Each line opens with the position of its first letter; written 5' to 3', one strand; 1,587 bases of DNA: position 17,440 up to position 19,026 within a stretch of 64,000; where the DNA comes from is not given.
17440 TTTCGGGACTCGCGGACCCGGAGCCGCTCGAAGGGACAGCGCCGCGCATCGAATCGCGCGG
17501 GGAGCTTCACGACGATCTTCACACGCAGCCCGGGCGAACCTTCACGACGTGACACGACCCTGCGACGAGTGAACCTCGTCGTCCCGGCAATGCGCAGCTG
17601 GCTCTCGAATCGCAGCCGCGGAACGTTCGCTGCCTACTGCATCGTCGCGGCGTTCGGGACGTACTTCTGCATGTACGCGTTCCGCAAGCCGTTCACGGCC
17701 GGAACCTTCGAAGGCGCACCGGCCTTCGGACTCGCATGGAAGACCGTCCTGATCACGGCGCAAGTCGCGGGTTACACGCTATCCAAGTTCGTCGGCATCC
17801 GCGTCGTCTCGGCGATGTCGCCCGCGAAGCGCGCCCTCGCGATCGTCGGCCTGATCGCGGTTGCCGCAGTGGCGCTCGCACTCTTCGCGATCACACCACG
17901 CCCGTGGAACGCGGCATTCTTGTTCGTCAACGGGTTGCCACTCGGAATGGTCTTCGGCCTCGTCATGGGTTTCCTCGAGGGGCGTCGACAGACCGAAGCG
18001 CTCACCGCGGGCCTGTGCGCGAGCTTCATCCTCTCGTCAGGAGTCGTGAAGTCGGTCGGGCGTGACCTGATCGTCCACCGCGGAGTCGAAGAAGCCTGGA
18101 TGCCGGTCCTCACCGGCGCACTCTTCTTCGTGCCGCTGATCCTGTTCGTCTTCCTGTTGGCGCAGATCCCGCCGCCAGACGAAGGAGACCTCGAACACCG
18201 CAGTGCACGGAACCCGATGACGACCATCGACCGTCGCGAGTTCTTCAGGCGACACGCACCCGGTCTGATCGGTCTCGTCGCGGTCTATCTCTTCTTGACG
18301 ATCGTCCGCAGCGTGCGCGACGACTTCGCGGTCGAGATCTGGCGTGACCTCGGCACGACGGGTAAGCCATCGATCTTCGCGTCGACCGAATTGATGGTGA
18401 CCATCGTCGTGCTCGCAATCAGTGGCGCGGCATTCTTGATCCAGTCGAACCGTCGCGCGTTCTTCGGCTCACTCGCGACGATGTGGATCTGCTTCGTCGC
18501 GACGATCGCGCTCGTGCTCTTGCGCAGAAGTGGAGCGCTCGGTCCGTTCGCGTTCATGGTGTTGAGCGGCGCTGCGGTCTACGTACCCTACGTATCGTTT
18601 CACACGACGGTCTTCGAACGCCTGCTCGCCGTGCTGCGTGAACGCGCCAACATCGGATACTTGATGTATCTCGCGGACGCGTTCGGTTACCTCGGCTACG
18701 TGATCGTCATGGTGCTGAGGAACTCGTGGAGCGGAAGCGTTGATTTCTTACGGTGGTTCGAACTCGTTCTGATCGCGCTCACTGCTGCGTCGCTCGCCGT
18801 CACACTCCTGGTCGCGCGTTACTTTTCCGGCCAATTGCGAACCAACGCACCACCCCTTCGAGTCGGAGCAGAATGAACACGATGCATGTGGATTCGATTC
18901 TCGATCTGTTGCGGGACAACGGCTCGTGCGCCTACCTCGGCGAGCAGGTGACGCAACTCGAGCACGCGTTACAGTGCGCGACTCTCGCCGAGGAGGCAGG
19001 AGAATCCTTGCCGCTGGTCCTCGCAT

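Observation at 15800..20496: Compact operon combining a PhnZ-like HD-domain oxygenase with an FAD amine oxidoreductase, a Zn-alcohol dehydrogenase and a membrane protein: candidate non-canonical oxidative phosphonate C-P cleavage pathway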

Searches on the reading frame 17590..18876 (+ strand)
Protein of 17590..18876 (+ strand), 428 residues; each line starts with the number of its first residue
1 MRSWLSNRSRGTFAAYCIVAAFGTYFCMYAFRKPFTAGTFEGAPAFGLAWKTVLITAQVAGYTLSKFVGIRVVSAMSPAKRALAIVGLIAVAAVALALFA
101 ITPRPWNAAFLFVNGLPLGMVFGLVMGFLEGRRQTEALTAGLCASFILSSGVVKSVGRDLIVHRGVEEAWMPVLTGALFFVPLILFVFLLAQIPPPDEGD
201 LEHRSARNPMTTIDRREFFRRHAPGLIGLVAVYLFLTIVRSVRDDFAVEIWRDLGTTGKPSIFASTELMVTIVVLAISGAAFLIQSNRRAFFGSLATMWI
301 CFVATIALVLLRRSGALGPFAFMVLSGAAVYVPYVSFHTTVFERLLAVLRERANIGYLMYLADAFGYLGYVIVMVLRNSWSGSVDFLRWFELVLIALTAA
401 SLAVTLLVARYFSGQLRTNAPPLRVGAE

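Call 4: search_protein_families(library=ncbifam, proteins=[window:17590-18876:+], max_evalue=0.01)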
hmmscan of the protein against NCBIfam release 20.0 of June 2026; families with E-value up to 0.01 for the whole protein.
window:17590-18876:+ (428 aa): 0 families

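Call 5: search_protein_families(library=pfam, proteins=[window:17590-18876:+], max_evalue=0.01)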
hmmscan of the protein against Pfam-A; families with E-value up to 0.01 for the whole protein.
window:17590-18876:+ (428 aa): 1 family
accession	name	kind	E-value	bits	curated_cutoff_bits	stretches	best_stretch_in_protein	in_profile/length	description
PF18943.6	DUF5690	-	5.3e-138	460.5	25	1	34-413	1-380/382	Family of unknown function (DUF5690)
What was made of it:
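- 17590..18876 (+): DUF5690 12-helix MFS-fold membrane protein (428 aa). Predicted importer of C2 phosphonates. PF18943 460.5 bits (call 5).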

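Call 38: find_homologous_proteins(query=window:17590-18876:+, max_evalue=0.00001)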
Query window:17590-18876:+ (428 aa): 5942 proteins with E <= 0.00001 among 8000 candidates; the best 120 are listed.
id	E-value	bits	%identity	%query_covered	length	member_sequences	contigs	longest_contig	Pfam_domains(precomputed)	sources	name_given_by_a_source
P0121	3.8e-192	657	72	97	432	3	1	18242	PF18943.7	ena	-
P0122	1.0e-161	557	63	98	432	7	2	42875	PF18943.7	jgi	-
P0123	4.0e-160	552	64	99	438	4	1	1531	PF18943.7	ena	-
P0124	4.5e-158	545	62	98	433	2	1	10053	PF18943.7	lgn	-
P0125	4.9e-157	541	63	97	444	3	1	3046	PF18943.7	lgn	-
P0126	2.4e-155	536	67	90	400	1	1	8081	PF18943.7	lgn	-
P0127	3.1e-151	522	59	98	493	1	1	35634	PF18943.7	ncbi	-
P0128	6.3e-150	518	58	97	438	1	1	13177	PF18943.7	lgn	-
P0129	1.1e-149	517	60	96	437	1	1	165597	PF18943.7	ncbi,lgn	-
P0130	1.8e-149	517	60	96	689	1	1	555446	PF18943.7,PF13561.13,PF00106.32,PF01370.28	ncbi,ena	-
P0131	7.7e-149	514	60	97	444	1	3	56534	PF18943.7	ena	-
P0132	1.1e-148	514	59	97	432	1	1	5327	PF18943.7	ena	-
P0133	1.3e-148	514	59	97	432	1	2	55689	PF18943.7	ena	-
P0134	1.6e-148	513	59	97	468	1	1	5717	PF18943.7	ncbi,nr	ncbi:MAG: hypothetical protein GY904_17240 [Planctomycetaceae bacterium]|nr:hypothetical protein [Pl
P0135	2.5e-148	513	59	97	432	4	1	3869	PF18943.7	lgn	-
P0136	5.0e-148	512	59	96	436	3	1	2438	PF18943.7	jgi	jgi:hypothetical protein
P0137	2.9e-147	509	58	98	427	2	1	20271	PF18943.7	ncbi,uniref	ncbi:MAG: DUF5690 family protein [Rhodopirellula sp. JB055]|uniref:DUF5690 family protein n=1 Tax=Rh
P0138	5.6e-147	508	58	96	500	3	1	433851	PF18943.7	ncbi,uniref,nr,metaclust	ncbi:putative integral membrane protein [Rhodopirellula islandica]|uniref:Integral membrane protein 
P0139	6.5e-147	508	63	92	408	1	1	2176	PF18943.7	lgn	-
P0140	1.4e-146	507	58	98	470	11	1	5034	PF18943.7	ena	-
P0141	1.7e-146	507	57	98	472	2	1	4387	PF18943.7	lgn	-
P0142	2.3e-146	506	58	99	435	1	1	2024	PF18943.7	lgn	-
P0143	2.9e-146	506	61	90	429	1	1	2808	PF18943.7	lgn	-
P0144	2.9e-146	506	58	97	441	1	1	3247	PF18943.7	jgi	jgi:hypothetical protein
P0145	6.4e-146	505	63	90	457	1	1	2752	PF18943.7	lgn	-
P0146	1.1e-145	504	58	97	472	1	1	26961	PF18943.7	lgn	-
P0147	1.1e-145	504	58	94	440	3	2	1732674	PF18943.7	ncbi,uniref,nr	ncbi:DUF5690 family protein [Roseiconus lacunae]|uniref:DUF5690 family protein n=1 Tax=Roseiconus la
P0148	1.4e-145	504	58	95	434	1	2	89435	PF18943.7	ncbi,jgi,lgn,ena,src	-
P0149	2.1e-145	503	59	94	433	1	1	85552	PF18943.7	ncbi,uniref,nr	ncbi:hypothetical protein FYK55_25945 [Roseiconus nitratireducens]|uniref:MFS transporter n=1 Tax=Ro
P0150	5.1e-145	502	58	96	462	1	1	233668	PF18943.7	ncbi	-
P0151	5.9e-145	502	58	96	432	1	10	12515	PF18943.7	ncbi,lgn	-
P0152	1.4e-144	500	60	96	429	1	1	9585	PF18943.7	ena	-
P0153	1.5e-144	500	58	96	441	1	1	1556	PF18943.7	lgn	-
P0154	1.7e-144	500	58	96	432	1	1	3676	PF18943.7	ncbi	-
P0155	1.7e-144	500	58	96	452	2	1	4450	PF18943.7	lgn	-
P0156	1.9e-144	500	59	94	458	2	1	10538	PF18943.7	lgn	-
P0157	2.7e-144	499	60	94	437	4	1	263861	PF18943.7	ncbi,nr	ncbi:MAG: DUF5690 family protein [Pirellulaceae bacterium]|nr:DUF5690 family protein [Pirellulaceae 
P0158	3.1e-144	499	57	97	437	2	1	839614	PF18943.7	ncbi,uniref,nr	ncbi:hypothetical protein KOR34_36380 [Posidoniimonas corsicana]|uniref:Major Facilitator Superfamil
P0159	3.3e-144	499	57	96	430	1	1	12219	PF18943.7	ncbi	-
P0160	3.3e-144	499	56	99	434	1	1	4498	PF18943.7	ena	-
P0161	3.5e-144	499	57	97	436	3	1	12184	PF18943.7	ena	-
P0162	3.6e-144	499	58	98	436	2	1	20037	PF18943.7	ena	-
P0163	4.4e-144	499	57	96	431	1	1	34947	PF18943.7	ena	-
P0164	4.6e-144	499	60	90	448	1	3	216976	PF18943.7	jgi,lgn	jgi:hypothetical protein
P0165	5.6e-144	498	58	99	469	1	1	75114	PF18943.7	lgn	-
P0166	6.8e-144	498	58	96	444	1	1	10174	PF18943.7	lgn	-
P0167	7.3e-144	498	58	95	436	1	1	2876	PF18943.7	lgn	-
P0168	8.8e-144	498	59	97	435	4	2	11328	PF18943.7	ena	-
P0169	1.0e-143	498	59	93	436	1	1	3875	PF18943.7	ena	-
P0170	1.4e-143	497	57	96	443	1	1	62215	PF18943.7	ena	-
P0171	2.1e-143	497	59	93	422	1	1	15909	PF18943.7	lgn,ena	-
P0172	2.1e-143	497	57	93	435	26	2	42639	PF18943.7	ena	-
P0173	2.4e-143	496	57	98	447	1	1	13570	PF18943.7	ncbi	-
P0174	2.6e-143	496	60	93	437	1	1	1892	PF18943.7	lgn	-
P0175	2.7e-143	496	56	98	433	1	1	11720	PF18943.7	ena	-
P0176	3.0e-143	496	56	98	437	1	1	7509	PF18943.7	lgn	-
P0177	3.0e-143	496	57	98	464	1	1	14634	PF18943.7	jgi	jgi:hypothetical protein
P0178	3.0e-143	496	59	93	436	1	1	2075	PF18943.7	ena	-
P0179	3.1e-143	496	58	97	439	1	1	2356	PF18943.7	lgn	-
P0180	3.5e-143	496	55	98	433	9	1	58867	PF18943.7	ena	-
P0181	3.8e-143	496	57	98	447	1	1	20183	PF18943.7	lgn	-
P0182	4.9e-143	495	56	98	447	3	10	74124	PF18943.7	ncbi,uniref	ncbi:DUF5690 family protein [Rhodopirellula bahusiensis]|uniref:DUF5690 family protein n=2 Tax=Rhodo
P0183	7.0e-143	495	58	96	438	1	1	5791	PF18943.7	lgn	-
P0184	7.3e-143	495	59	90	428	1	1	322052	PF18943.7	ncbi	ncbi:MAG: DUF5690 family protein [Planctomycetota bacterium]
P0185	7.6e-143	495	57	98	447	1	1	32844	PF18943.7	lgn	-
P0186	9.3e-143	494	59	96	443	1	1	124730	PF18943.7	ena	-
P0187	1.0e-142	494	57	96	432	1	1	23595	PF18943.7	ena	-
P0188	1.0e-142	494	57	98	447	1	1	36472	PF18943.7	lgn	-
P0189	1.2e-142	494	57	98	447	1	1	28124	PF18943.7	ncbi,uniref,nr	ncbi:DUF5690 family protein [Rhodopirellula baltica]|uniref:Uncharacterized protein n=1 Tax=Rhodopir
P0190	1.5e-142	494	57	98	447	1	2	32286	PF18943.7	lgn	-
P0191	1.6e-142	494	58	96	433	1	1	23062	PF18943.7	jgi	jgi:hypothetical protein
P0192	1.6e-142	494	58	93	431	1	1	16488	PF18943.7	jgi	jgi:hypothetical protein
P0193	1.8e-142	493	57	98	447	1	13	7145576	PF18943.7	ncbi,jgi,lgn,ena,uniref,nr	ncbi:MAG TPA: hypothetical protein DDX19_01255 [Rhodopirellula baltica]|uniref:Uncharacterized prote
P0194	2.0e-142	493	57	100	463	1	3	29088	PF18943.7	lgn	-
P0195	2.1e-142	493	59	90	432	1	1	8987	PF18943.7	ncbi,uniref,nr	ncbi:DUF5690 family protein [Stieleria sp. TO1_6]|uniref:DUF5690 family protein n=1 Tax=Stieleria ta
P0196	2.3e-142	493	57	98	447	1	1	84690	PF18943.7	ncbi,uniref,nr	ncbi:hypothetical protein RBSH_06054 [Rhodopirellula baltica SH28]|uniref:Uncharacterized protein n=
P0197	2.4e-142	493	57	96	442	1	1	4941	PF18943.7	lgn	-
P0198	2.5e-142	493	59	88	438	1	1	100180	PF18943.7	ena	-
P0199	3.4e-142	493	57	98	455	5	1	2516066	PF18943.7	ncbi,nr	ncbi:DUF5690 family protein [Rhodopirellula sp. JC737]|nr:DUF5690 family protein [Rhodopirellula sp.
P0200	4.4e-142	492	57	98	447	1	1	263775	PF18943.7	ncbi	ncbi:DUF5690 family protein [Rhodopirellula baltica]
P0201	5.4e-142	492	57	96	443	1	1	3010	PF18943.7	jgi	jgi:hypothetical protein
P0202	5.4e-142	492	61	88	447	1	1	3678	PF18943.7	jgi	jgi:hypothetical protein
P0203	5.9e-142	492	55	100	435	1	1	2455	PF18943.7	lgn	-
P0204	6.1e-142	492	57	97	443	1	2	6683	PF18943.7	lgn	-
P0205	6.8e-142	492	58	94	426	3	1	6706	PF18943.7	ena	-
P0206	6.8e-142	492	57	97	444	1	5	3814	PF18943.7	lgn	-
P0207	7.4e-142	491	57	96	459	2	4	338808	PF18943.7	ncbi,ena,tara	tara:strand:- start:3992 stop:5371 length:1380 start_codon:yes stop_codon:yes gene_type:complete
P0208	1.1e-141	491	56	96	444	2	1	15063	PF18943.7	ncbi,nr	ncbi:MAG: hypothetical protein KDA92_02775 [Planctomycetales bacterium]|nr:hypothetical protein [Pla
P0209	1.2e-141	491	56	98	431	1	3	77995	PF18943.7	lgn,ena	-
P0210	1.2e-141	491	61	86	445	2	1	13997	PF18943.7,PF07690.22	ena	-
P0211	1.3e-141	491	57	98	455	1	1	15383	PF18943.7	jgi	jgi:hypothetical protein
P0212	1.4e-141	491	57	97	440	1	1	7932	PF18943.7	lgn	-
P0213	1.5e-141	490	58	96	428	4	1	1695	PF18943.7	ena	-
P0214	2.3e-141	490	60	88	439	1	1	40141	PF18943.7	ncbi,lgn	-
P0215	3.1e-141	489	56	100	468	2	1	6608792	PF18943.7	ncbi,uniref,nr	ncbi:DUF5690 family protein [Aeoliella mucimassa]|uniref:DUF5690 family protein n=1 Tax=Aeoliella mu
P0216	3.5e-141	489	56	96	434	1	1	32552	PF18943.7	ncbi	-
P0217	3.7e-141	489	57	98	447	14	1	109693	PF18943.7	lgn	-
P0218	3.7e-141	489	57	95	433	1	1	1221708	PF18943.7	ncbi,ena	-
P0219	4.3e-141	489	56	98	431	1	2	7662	PF18943.7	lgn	-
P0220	5.5e-141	489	56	96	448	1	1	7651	PF18943.7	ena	-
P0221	5.5e-141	489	58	96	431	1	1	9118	PF18943.7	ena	-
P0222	7.5e-141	488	57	96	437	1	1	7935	PF18943.7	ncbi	-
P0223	8.1e-141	488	57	91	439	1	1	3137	PF18943.7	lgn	-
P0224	1.2e-140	487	54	99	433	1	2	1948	PF18943.7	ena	-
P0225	1.3e-140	487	58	94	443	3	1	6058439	PF18943.7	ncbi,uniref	ncbi:DUF5690 family protein [Aeoliella sp. SH292]|uniref:DUF5690 family protein n=1 Tax=Aeoliella sp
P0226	1.8e-140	487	54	100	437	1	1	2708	PF18943.7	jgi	-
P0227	2.6e-140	486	54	100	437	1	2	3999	PF18943.7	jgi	-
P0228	2.7e-140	486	56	94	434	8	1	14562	PF18943.7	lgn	-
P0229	2.9e-140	486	57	97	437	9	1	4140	PF18943.7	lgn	-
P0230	3.0e-140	486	57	96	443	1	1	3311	PF18943.7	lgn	-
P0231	3.5e-140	486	58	96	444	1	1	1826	PF18943.7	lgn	-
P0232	3.6e-140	486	56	96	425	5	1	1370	PF18943.7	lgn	-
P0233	3.9e-140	486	59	93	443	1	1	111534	PF18943.7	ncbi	-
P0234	4.1e-140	486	56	96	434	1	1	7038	PF18943.7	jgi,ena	-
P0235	4.1e-140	486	55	98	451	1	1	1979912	PF18943.7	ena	-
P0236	4.4e-140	486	55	98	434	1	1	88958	PF18943.7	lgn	-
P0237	4.6e-140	486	55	99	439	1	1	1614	PF18943.7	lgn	-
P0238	5.5e-140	485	55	97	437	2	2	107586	PF18943.7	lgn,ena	-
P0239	5.7e-140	485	57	97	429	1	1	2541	PF18943.7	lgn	-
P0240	8.7e-140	485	56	100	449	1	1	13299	PF18943.7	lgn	-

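Call 39: find_encoding_contigs(protein=P0193, flank=7000, max_places=1)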
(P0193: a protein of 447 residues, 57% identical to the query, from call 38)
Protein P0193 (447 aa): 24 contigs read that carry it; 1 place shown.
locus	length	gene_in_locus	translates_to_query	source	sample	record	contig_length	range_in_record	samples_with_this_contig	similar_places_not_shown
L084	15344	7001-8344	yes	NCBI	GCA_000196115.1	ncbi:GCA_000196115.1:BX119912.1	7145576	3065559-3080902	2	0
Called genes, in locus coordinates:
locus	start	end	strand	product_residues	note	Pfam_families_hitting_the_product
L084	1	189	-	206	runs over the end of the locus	PF00156:Pribosyltran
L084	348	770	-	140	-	PF01258:zf-dskA_traR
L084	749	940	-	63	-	-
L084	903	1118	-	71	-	-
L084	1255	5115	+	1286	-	PF00498:FHA (faint), PF16697:Yop-YscD_cpl, PF24161:CCDC39 (faint)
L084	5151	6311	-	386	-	PF08240:ADH_N, PF16912:Glu_dehyd_C, PF01488:Shikimate_DH (weak), PF00890:FAD_binding_2 (weak), PF00107:ADH_zinc_N, PF13602:ADH_zinc_N_2 (weak)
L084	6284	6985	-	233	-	PF01381:HTH_3, PF13443:HTH_26 (faint), PF13560:HTH_31, PF07883:Cupin_2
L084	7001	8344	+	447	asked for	PF18943:DUF5690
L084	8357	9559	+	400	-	PF07992:Pyr_redox_2 (faint), PF01266:DAO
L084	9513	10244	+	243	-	PF00702:Hydrolase, PF13419:HAD_2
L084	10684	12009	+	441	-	PF13546:DDE_5, PF01609:DDE_Tnp_1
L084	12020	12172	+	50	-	-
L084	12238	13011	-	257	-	PF00578:AhpC-TSA, PF08534:Redoxin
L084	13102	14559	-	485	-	PF00004:AAA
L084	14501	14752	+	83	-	-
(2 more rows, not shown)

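Call 40: find_encoding_contigs(protein=P0215, flank=7000, max_places=1)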
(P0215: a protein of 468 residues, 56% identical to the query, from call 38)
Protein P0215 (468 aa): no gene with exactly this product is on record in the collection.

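Call 41: find_encoding_contigs(protein=P0130, flank=7000, max_places=1)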
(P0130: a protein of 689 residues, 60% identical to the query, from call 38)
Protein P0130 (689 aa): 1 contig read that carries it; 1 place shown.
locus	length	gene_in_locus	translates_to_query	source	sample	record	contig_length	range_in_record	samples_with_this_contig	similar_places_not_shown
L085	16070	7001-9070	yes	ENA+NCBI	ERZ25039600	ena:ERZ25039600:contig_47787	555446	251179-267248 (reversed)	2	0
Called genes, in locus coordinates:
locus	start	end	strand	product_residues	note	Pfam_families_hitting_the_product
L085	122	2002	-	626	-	PF00270:DEAD (weak), PF04851:ResIII (faint), PF06733:DEAD_2 (weak), PF13307:Helicase_C_2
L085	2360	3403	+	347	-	-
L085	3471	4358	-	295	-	PF05690:ThiG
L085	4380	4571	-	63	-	PF02597:ThiS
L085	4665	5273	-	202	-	-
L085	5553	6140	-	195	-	PF03745:DUF309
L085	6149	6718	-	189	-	PF01966:HD (weak)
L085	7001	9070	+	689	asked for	PF18943:DUF5690, PF00106:adh_short, PF01370:Epimerase, PF13561:adh_short_C2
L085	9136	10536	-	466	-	-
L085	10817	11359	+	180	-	PF00472:RF-1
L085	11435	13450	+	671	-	PF00795:CN_hydrolase, PF02540:NAD_synthase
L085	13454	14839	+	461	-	-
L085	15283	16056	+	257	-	PF13385:Laminin_G_3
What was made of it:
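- A DUF5690::SDR fusion next to an HD gene (L085, call 41) shows a second, unrelated dehydrogenase type beside HD.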

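Call 42: find_encoding_contigs(protein=P0122, flank=7000, max_places=1)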
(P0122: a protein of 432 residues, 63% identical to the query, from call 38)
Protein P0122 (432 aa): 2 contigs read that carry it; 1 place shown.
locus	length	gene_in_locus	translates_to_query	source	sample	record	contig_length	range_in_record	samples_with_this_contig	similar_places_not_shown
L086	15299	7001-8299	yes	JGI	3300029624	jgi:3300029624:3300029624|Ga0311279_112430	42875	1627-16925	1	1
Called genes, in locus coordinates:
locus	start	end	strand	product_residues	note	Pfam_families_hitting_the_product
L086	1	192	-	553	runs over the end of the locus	PF13229:Beta_helix (weak)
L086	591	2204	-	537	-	PF00916:Sulfate_transp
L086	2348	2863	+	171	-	PF04073:tRNA_edit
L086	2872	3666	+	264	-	-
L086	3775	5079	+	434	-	PF25077:DUF7800, PF09423:PhoD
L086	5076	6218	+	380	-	PF00890:FAD_binding_2 (weak), PF01266:DAO, PF07992:Pyr_redox_2 (faint), PF13450:NAD_binding_8 (weak)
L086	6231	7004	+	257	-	PF00702:Hydrolase, PF13419:HAD_2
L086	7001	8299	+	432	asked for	PF18943:DUF5690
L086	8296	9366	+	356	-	PF08240:ADH_N, PF01262:AlaDh_PNT_C (weak), PF16912:Glu_dehyd_C, PF00107:ADH_zinc_N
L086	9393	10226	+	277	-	PF01209:Ubie_methyltran, PF13489:Methyltransf_23, PF13847:Methyltransf_31, PF08241:Methyltransf_11, PF08242:Methyltransf_12, PF13649:Methyltransf_25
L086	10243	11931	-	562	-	PF13620:CarboxypepD_reg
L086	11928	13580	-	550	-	PF04542:Sigma70_r2, PF13620:CarboxypepD_reg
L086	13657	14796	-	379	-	PF14339:DUF4394 (faint), PF21959:DUF6923 (faint)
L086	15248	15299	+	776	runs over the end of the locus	PF00141:peroxidase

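Call 45: find_related_loci(query=A2, collection=metagenome_contigs, flank=10000)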
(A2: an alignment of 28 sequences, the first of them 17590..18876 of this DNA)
Query A2 (428 aa) in metagenome_contigs; peptide patterns used: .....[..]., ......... (x = any residue, [..] = any of these).
600 stretches matched a pattern (row limit reached: there are more); 535 encode a relative of the query (tblastn E <= 1e-3); the best 80 are kept; 80 distinct loci.
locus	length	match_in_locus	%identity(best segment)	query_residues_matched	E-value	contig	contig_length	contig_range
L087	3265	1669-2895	56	13-421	7e-158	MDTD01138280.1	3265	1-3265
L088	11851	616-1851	57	13-424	1e-144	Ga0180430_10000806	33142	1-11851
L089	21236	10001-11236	56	12-421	8e-144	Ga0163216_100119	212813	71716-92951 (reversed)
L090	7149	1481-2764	54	5-428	1e-140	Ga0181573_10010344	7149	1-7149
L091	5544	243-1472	57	4-413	8e-140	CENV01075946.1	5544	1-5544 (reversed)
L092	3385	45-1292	54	4-419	3e-142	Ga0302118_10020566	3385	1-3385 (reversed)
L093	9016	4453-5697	53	6-420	4e-136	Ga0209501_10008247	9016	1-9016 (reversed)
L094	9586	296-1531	54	3-422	4e-133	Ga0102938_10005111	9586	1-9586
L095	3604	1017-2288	52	4-416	1e-134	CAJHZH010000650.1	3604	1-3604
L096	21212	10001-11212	54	16-420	8e-131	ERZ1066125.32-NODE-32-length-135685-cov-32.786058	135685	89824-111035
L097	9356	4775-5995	54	12-419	4e-128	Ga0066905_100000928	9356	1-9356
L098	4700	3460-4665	52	19-420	4e-129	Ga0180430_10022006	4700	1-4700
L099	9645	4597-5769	53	22-413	3e-126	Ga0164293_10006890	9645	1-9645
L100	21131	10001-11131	52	14-391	3e-125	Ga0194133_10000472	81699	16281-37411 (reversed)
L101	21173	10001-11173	54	22-413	2e-124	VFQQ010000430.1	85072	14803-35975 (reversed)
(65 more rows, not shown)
